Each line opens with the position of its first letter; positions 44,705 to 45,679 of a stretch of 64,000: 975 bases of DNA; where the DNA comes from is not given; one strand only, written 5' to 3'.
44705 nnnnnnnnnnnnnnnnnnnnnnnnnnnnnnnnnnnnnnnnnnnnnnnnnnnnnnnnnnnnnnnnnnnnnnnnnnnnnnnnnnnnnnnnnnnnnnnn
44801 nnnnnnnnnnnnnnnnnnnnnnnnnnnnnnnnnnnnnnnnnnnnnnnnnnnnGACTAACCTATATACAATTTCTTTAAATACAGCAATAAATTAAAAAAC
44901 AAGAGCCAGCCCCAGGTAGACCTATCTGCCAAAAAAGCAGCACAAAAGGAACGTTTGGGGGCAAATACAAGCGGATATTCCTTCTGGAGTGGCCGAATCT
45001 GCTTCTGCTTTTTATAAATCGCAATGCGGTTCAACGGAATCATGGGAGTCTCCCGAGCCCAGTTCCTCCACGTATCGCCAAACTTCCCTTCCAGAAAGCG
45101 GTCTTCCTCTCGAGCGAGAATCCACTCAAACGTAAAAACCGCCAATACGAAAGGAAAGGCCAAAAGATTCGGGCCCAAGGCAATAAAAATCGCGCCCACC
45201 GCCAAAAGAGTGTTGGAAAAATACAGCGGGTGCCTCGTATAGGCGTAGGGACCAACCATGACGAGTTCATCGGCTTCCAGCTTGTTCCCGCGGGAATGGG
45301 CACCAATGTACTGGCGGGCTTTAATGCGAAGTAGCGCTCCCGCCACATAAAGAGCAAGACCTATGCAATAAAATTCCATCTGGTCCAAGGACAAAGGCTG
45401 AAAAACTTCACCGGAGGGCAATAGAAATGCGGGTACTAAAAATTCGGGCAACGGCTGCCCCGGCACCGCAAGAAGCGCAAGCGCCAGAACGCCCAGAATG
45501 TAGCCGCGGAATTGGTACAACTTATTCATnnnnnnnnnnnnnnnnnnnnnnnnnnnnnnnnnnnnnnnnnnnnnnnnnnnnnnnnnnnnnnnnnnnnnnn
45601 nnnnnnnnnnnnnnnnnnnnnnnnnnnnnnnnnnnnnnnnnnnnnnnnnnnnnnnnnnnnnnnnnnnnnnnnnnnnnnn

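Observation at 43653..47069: msbA-like / LmtA-like methyltransferase / waaA operon: possible lipid A (or lipid A-like glycolipid) methylation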

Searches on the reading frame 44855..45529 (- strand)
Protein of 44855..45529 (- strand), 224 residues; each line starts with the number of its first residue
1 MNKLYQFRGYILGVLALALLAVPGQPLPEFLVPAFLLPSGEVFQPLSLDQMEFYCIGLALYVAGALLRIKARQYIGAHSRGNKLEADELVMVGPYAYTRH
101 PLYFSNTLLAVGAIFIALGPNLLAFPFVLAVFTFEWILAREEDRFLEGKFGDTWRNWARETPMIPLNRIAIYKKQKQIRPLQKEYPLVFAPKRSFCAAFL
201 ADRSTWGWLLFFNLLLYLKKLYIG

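Call 3: search_protein_families(library=pfam, proteins=[window:44855-45529:-], max_evalue=0.01)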
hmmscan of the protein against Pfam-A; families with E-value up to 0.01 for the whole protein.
window:44855-45529:- (224 aa): 3 families
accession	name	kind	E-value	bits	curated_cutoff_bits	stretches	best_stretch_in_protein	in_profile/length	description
PF04191.18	PEMT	-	3.9e-08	34.1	25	1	55-152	4-104/105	Phospholipid methyltransferase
PF04140.19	ICMT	-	6.3e-07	30.2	24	1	85-134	31-83/95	Isoprenylcysteine carboxyl methyltransferase (ICMT) family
PF06966.17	DUF1295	-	0.0028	17.6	20.4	1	55-120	122-186/235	Protein of unknown function (DUF1295)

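Call 4: search_protein_families(library=ncbifam, proteins=[window:44855-45529:-], max_evalue=0.01)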
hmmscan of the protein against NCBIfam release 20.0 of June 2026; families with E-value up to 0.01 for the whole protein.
window:44855-45529:- (224 aa): 2 families
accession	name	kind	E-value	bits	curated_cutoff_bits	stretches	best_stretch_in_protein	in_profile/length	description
TIGR04571.1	LmtA_Leptospira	exception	9.5e-12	45.2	325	1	50-189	46-190/252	lipid A Kdo2 1-phosphate O-methyltransferase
NF040696.1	isopcys_mtase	equivalog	9.8e-08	32.1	160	1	85-162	108-184/190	protein-S-isoprenylcysteine O-methyltransferase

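Call 7: find_homologous_proteins(query=window:44855-45529:-, max_evalue=0.001)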
Query window:44855-45529:- (224 aa): 28 proteins with E <= 0.001 among 2098 candidates.
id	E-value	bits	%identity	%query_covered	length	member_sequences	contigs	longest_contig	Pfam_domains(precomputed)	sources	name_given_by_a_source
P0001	1.2e-139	482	96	100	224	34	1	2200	PF04140.20,PF04191.19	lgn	-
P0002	1.6e-56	210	53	97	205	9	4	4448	PF04140.20,PF04191.19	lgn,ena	-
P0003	2.0e-55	206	52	97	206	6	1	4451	PF04140.20,PF04191.19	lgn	-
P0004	3.9e-53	198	48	98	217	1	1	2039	PF04140.20,PF04191.19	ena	-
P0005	1.0e-52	197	51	98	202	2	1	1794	PF04140.20,PF04191.19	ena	-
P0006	3.1e-52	196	49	98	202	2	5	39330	PF04140.20,PF04191.19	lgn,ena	-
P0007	9.6e-52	194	50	97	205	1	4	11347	PF04140.20,PF04191.19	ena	-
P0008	1.0e-51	194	49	98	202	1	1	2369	PF04140.20,PF04191.19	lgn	-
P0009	4.1e-51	192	48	98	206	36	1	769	PF04140.20,PF04191.19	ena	-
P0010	1.8e-50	190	49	98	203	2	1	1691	PF04140.20,PF04191.19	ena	-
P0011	3.9e-47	179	47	98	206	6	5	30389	PF04140.20,PF04191.19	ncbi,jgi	jgi:protein-S-isoprenylcysteine O-methyltransferase Ste14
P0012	4.4e-47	179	47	98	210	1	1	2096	PF04140.20,PF04191.19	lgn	-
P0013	7.5e-46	175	47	98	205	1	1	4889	PF04140.20,PF04191.19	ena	-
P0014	2.0e-45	173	47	98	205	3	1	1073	PF04140.20,PF04191.19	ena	-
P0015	6.5e-45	172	47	98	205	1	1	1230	PF04140.20,PF04191.19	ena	-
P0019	3.7e-44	169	47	98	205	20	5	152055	PF04140.20,PF04191.19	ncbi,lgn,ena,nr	ncbi:MAG: isoprenylcysteine carboxylmethyltransferase family protein [Fibrobacter sp.]|nr:isoprenylc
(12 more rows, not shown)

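Call 9: find_related_loci(query=A1, collection=genome_contigs, flank=6000)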
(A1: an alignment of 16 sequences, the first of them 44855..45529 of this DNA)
Query A1 (224 aa) in genome_contigs; peptide patterns used: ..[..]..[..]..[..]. (x = any residue, [..] = any of these).
33 stretches matched a pattern; 24 encode a relative of the query (tblastn E <= 1e-3); 24 distinct loci.
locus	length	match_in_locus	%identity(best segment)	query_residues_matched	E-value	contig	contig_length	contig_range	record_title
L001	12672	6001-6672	96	1-224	5e-141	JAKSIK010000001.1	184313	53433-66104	MAG: Fibrobacter sp. isolate Horse_feces19 MAG019_1, whole genome shotgun sequence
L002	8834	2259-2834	47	4-222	6e-55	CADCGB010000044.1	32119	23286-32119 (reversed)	MAG: Fibrobacter succinogenes isolate RUG14609 genome assembly, contig: RUG14609_asm_44, whole genome shotgun sequence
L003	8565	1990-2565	47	4-222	5e-55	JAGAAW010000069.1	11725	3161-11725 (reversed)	MAG: Fibrobacter sp. isolate RGIG8275 Water_buffalos_Rumen-5__c1097845, whole genome shotgun sequence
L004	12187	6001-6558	46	4-208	2e-46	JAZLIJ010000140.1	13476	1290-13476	MAG: Fibrobacter sp. isolate T1900044978_TA20190040.MAGScoT_cleanbin_000057 SGB_4054_k141_781349, whole genome shotgun s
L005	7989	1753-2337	39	1-212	1e-33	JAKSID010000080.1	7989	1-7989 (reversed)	MAG: Fibrobacter sp. isolate Horse_feces12 MAG012_80, whole genome shotgun sequence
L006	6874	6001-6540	28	27-200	6e-14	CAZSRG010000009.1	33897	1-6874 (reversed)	MAG TPA_asm: uncultured Planctomycetia bacterium isolate binchicken_co256_334 genome assembly, contig: NODE_1924_length_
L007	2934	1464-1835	37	56-178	6e-14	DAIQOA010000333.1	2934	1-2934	MAG TPA_asm: bacterium isolate CTOTU7659 NODE_57620_length_2934_cov_3.575894, whole genome shotgun sequence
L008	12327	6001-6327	34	54-163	1e-13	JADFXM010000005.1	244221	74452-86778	MAG: Candidatus Riflebacteria bacterium isolate nDJH14bin3 nDJH14_bin3_NODE_5_length_244221_cov_108.772026, whole genome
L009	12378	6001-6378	34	54-178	4e-13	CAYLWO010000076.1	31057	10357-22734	MAG TPA_asm: uncultured Cytophagia bacterium isolate binchicken_co66_61 genome assembly, contig: NODE_2436_length_31057_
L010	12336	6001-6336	39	57-165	3e-13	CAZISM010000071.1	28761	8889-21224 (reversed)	MAG TPA_asm: uncultured Cytophagia bacterium isolate binchicken_co66_257 genome assembly, contig: NODE_2704_length_28761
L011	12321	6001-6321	35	56-163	4e-13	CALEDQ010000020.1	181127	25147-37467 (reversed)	MAG TPA_asm: uncultured bacterium isolate SRR3330203_bin.17_CONCOCT_v1.1_MAG genome assembly, contig: ERZ724088.61, whol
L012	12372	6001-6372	35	56-178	4e-13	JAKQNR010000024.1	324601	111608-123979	MAG: bacterium isolate USDV_metabat.161 k141_1268071, whole genome shotgun sequence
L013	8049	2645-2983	37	51-162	9e-13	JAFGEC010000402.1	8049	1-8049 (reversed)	MAG: candidate division KSB1 bacterium isolate Zod_Metabat.1209 k87_6175486, whole genome shotgun sequence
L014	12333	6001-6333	34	54-162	8e-13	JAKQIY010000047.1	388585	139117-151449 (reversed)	MAG: bacterium isolate USDV_maxbin.027 k141_1642933, whole genome shotgun sequence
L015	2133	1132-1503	34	56-178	3e-12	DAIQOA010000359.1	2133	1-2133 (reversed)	MAG TPA_asm: bacterium isolate CTOTU7659 NODE_92692_length_2133_cov_4.771896, whole genome shotgun sequence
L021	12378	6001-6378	28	54-182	6e-10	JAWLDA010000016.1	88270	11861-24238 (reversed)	MAG: Limnochordia bacterium isolate 15dZY3.bin.78 NODE_478_length_88270_cov_8.847796, whole genome shotgun sequence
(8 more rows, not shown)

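Call 21: search_protein_families(library=pfam, proteins=[L021:3412-4230:+, L021:4433-4888:+, L021:4975-5799:+, L021:5869-6459:+, L021:6490-7317:+, L021:7314-8492:+, L021:8447-9814:+, L021:9818-11587:+, L021:649-2529:+, L021:2513-3415:+], max_evalue=0.001)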
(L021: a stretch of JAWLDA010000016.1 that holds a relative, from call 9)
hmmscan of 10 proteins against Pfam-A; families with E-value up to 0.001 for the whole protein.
L021:3412-4230:+ (272 aa): 1 family
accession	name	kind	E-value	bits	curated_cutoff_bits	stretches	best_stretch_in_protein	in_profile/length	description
PF03331.19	LpxC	-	6.9e-91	304.9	27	1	4-270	2-266/268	UDP-3-O-acyl N-acetylglycosamine deacetylase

L021:4433-4888:+ (151 aa): 2 families
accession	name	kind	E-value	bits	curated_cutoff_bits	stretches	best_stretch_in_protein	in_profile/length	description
PF07977.19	FabA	-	7e-32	110.4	23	1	11-134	1-138/138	FabA-like domain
PF22818.2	ApeI-like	-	2e-05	25.2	28.5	1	43-110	27-87/119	ApeI dehydratase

L021:4975-5799:+ (274 aa): 4 families
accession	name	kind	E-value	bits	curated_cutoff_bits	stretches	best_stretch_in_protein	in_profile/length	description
PF13720.11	Acetyltransf_11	-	2.7e-28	98.6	24.5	1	192-272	1-81/82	Udp N-acetylglucosamine O-acyltransferase; Domain 2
PF00132.30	Hexapep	-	3.8e-28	96.4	27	4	47-82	1-36/36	Bacterial transferase hexapeptide (six repeats)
PF25084.1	LbH_EIF2B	-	9.5e-09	35.7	54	0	17-82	15-77/105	EIF2B subunit epsilon LbH domain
PF24894.1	Hexapep_GlmU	-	0.00081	19.9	23.3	0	32-86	37-89/104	GlmU-like, C-terminal hexapeptide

L021:5869-6459:+ (196 aa): 3 families
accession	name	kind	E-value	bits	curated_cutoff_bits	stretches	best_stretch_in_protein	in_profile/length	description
PF04191.18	PEMT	-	2.8e-11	44.2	25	1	44-141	2-104/105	Phospholipid methyltransferase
PF04140.19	ICMT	-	1.1e-07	32.6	24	1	51-136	4-94/95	Isoprenylcysteine carboxyl methyltransferase (ICMT) family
PF01222.22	ERG4_ERG24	-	0.0004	19.7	27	1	75-153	347-426/432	Ergosterol biosynthesis ERG4/ERG24 family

L021:6490-7317:+ (275 aa): 2 families
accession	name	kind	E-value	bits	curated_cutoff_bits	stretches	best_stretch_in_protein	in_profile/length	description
PF06230.17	LpxI_C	-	8.5e-46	155.5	25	1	138-266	2-131/131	LpxI C-terminal domain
PF17930.7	LpxI_N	-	3.5e-25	88.9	25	1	5-132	1-127/129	LpxI N-terminal domain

L021:7314-8492:+ (392 aa): 2 families
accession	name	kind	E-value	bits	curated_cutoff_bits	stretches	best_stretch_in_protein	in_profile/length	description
PF02684.21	LpxB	-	1.3e-96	324.2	22.6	1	6-349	1-350/374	Lipid-A-disaccharide synthetase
PF02350.25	Epimerase_2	-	0.00018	20.9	30.6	0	154-285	143-283/347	UDP-N-acetylglucosamine 2-epimerase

L021:8447-9814:+ (455 aa): 1 family
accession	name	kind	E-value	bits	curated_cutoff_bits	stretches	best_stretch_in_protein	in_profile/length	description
PF02684.21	LpxB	-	1e-12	48.1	22.6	1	178-264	158-243/374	Lipid-A-disaccharide synthetase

L021:9818-11587:+ (589 aa): 8 families
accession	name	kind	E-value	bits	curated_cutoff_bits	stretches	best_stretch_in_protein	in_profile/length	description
PF00664.28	ABC_membrane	-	2e-49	169.2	28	1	23-294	1-273/274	ABC transporter transmembrane region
PF00005.33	ABC_tran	-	1.5e-35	123.2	25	1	359-507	2-137/137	ABC transporter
PF02463.25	SMC_N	-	4e-07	30.1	40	1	423-548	135-210/220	RecF/RecN/SMC N terminal domain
PF13191.12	AAA_16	-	5.1e-05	24.3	32.6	1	364-527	21-162/167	AAA ATPase domain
PF13401.12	AAA_22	-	9e-05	23.2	27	1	373-507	10-95/130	AAA domain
PF13304.12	AAA_21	-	0.00021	21.9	27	0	372-393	3-24/304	AAA domain, putative AbiEii toxin, Type IV TA system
PF09818.15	ABC_ATPase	-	0.00023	20.7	23.2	0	455-511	135-190/283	P-loop domain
PF03193.22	RsgA_GTPase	-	0.00029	21.2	30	1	346-389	85-127/174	RsgA GTPase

L021:649-2529:+ (626 aa): 0 families

L021:2513-3415:+ (300 aa): 6 families
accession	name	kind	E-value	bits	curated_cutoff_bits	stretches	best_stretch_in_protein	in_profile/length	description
PF00005.33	ABC_tran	-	4.1e-36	125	25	1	19-165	3-137/137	ABC transporter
PF13304.12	AAA_21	-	2.5e-09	38.1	27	0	134-199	235-301/304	AAA domain, putative AbiEii toxin, Type IV TA system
PF02463.25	SMC_N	-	4e-06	26.9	40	0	126-207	126-208/220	RecF/RecN/SMC N terminal domain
PF13191.12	AAA_16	-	3.5e-05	24.8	32.6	1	25-113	22-103/167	AAA ATPase domain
PF13238.12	AAA_18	-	0.0002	22.3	29.4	1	31-76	2-45/128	AAA domain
PF03193.22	RsgA_GTPase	-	0.00039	20.7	30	1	27-58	106-137/174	RsgA GTPase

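Call 22: search_protein_families(library=pfam, proteins=[L008:4060-4860:+, L008:4901-5842:+, L008:5863-6489:+, L008:6490-7653:+, L008:7650-9380:+, L008:9460-10149:+, L008:10146-11321:+, L009:3471-4682:+, L009:8298-9434:+, L009:9550-10935:+], max_evalue=0.001)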
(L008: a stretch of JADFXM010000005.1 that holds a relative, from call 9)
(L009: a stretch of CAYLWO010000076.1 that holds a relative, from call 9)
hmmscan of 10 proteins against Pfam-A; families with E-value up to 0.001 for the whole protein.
L008:4060-4860:+ (266 aa): 2 families
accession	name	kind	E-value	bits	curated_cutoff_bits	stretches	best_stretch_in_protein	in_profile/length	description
PF06230.17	LpxI_C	-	7.4e-48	162.2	25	1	136-264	2-131/131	LpxI C-terminal domain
PF17930.7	LpxI_N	-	1.5e-40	138.6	25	1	3-132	1-129/129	LpxI N-terminal domain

L008:4901-5842:+ (313 aa): 4 families
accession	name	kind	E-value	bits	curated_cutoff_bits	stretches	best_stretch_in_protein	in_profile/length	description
PF01408.29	GFO_IDH_MocA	-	1.9e-27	96.7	24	1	7-123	1-120/120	Oxidoreductase family, NAD-binding Rossmann fold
PF22725.1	GFO_IDH_MocA_C3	-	3.8e-09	37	27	1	158-220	42-107/124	GFO/IDH/MocA C-terminal domain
PF02894.22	GFO_IDH_MocA_C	-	1.1e-06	29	22.9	1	159-303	40-206/218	Oxidoreductase family, C-terminal alpha/beta domain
PF01118.30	Semialdhyde_dh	-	0.00028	21.7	26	1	8-90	1-91/121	Semialdehyde dehydrogenase, NAD binding domain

L008:5863-6489:+ (208 aa): 2 families
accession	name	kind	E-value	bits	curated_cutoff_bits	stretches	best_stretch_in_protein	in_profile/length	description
PF04191.18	PEMT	-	4.6e-12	46.7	25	1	46-142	2-102/105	Phospholipid methyltransferase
PF04140.19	ICMT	-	2.2e-08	34.8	24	1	53-139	4-94/95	Isoprenylcysteine carboxyl methyltransferase (ICMT) family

L008:6490-7653:+ (387 aa): 1 family
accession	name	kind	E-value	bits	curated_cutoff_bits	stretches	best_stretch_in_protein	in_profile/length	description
PF02684.21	LpxB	-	1.3e-94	317.5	22.6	1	11-364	1-359/374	Lipid-A-disaccharide synthetase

L008:7650-9380:+ (576 aa): 3 families
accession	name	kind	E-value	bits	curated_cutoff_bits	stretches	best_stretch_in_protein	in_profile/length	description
PF00664.28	ABC_membrane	-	4.8e-49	167.9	28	1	19-287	2-273/274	ABC transporter transmembrane region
PF00005.33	ABC_tran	-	4.6e-32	111.9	25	1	350-499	1-137/137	ABC transporter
PF02463.25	SMC_N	-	1.8e-06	28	40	1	392-542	112-212/220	RecF/RecN/SMC N terminal domain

L008:9460-10149:+ (229 aa): 1 family
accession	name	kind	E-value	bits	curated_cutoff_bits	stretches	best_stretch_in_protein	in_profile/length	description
PF04028.18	DUF374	-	6.4e-25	87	26.8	1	76-142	2-68/69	Domain of unknown function (DUF374)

L008:10146-11321:+ (391 aa): 1 family
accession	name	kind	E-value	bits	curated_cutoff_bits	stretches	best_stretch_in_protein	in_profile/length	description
PF02684.21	LpxB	-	7.2e-71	239.5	22.6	1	9-372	1-360/374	Lipid-A-disaccharide synthetase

L009:3471-4682:+ (403 aa): 1 family
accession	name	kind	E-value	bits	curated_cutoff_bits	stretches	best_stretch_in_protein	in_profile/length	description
PF01208.23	URO-D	-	6.8e-18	65.2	23.9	1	200-399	156-343/346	Uroporphyrinogen decarboxylase (URO-D)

L009:8298-9434:+ (378 aa): 1 family
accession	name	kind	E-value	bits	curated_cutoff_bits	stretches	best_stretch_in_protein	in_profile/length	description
PF02606.20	LpxK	-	7.7e-101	337.9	27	1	44-367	2-326/328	Tetraacyldisaccharide-1-P 4'-kinase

L009:9550-10935:+ (461 aa): 10 families
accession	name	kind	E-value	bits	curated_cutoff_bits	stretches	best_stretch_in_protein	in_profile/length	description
PF00158.32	Sigma54_activat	-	5.1e-72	241.5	20.2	1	149-316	1-167/168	Sigma-54 interaction domain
PF00072.30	Response_reg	-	2.4e-35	121.5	30.2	1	10-120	1-110/111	Response regulator receiver domain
PF25601.1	AAA_lid_14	-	8.8e-31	106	27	1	322-399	1-78/87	AAA+ ATPase lid domain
PF14532.12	Sigma54_activ_2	-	1e-20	74.8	25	1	150-321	1-138/138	Sigma-54 interaction domain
PF02954.25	HTH_8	-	2.6e-11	43.5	22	1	414-454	2-42/42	Bacterial regulatory protein, Fis family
PF07728.20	AAA_5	-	4.5e-09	36.9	22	1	173-299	2-127/139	AAA domain (dynein-related subfamily)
PF00004.35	AAA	-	1.3e-05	26.1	21.2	1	173-292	1-110/131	ATPase family associated with various cellular activities (AAA)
PF18024.7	HTH_50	-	0.00017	21.7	27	1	435-456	28-49/50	Helix-turn-helix domain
PF20720.3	nSTAND3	-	0.0005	20.2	27.2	0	155-197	2-44/155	Novel STAND NTPase 3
PF13556.12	HTH_30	-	0.00072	19.7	27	0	424-449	6-31/59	PucR C-terminal helix-turn-helix domain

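Call 25: find_homologous_proteins(query=A2, max_evalue=1e-10)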
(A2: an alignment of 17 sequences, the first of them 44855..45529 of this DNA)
Query A2 (17 sequences) (224 aa, profile of the alignment): 456 proteins with E <= 1e-10 among 8000 candidates; the best 120 are listed.
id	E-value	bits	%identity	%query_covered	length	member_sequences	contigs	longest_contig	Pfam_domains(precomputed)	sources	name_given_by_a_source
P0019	1.5e-68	248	47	98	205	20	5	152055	PF04140.20,PF04191.19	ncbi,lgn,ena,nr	ncbi:MAG: isoprenylcysteine carboxylmethyltransferase family protein [Fibrobacter sp.]|nr:isoprenylc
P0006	2.1e-68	248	49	98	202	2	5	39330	PF04140.20,PF04191.19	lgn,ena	-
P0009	1.7e-67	245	48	98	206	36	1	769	PF04140.20,PF04191.19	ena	-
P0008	2.6e-66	241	49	98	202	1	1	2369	PF04140.20,PF04191.19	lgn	-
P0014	1.5e-65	238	47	98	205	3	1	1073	PF04140.20,PF04191.19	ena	-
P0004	1.1e-63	232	48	98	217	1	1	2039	PF04140.20,PF04191.19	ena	-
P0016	1.1e-63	232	45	99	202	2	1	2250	PF04140.20,PF04191.19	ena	-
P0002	1.5e-63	232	53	97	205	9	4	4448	PF04140.20,PF04191.19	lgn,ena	-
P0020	1.6e-63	232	45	99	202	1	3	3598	PF04140.20,PF04191.19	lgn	-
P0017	2.9e-63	231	47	98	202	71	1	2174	PF04140.20,PF04191.19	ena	-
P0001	2.2e-59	218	96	100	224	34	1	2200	PF04140.20,PF04191.19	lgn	-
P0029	7.2e-58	213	32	50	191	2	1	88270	PF04140.20,PF04191.19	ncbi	-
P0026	2.5e-57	211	40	99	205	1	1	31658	PF04191.19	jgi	-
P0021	3.3e-56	208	46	97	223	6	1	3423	PF04191.19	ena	-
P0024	2.5e-55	205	50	70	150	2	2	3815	PF04140.20,PF04191.19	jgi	jgi:uncharacterized membrane protein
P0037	1.4e-44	170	21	31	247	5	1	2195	PF04191.19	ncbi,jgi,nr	ncbi:MAG: isoprenylcysteine carboxylmethyltransferase family protein [Bacteroidetes bacterium]|nr:MA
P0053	4.3e-43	165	27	60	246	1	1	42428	PF04191.19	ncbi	ncbi:methyltransferase family protein [Candidatus Omnitrophota bacterium]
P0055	7.5e-43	164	28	60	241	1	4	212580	PF04140.20,PF01222.23,PF04191.19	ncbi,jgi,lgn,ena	-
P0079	9.1e-41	157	25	73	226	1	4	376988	PF01222.23,PF04191.19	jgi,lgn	-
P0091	2.2e-39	153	27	62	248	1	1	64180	PF04191.19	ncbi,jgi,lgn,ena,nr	ncbi:MAG TPA: isoprenylcysteine carboxylmethyltransferase family protein [Thermodesulfobacteriota ba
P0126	7.2e-38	148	29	71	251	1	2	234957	PF04191.19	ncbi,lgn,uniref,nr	ncbi:isoprenylcysteine carboxylmethyltransferase family protein [Dissulfurirhabdus thermomarina]|uni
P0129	9.5e-38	148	32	60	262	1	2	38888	PF04140.20,PF04191.19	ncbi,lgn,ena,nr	ncbi:MAG: isoprenylcysteine carboxylmethyltransferase family protein [Verrucomicrobia bacterium]|nr:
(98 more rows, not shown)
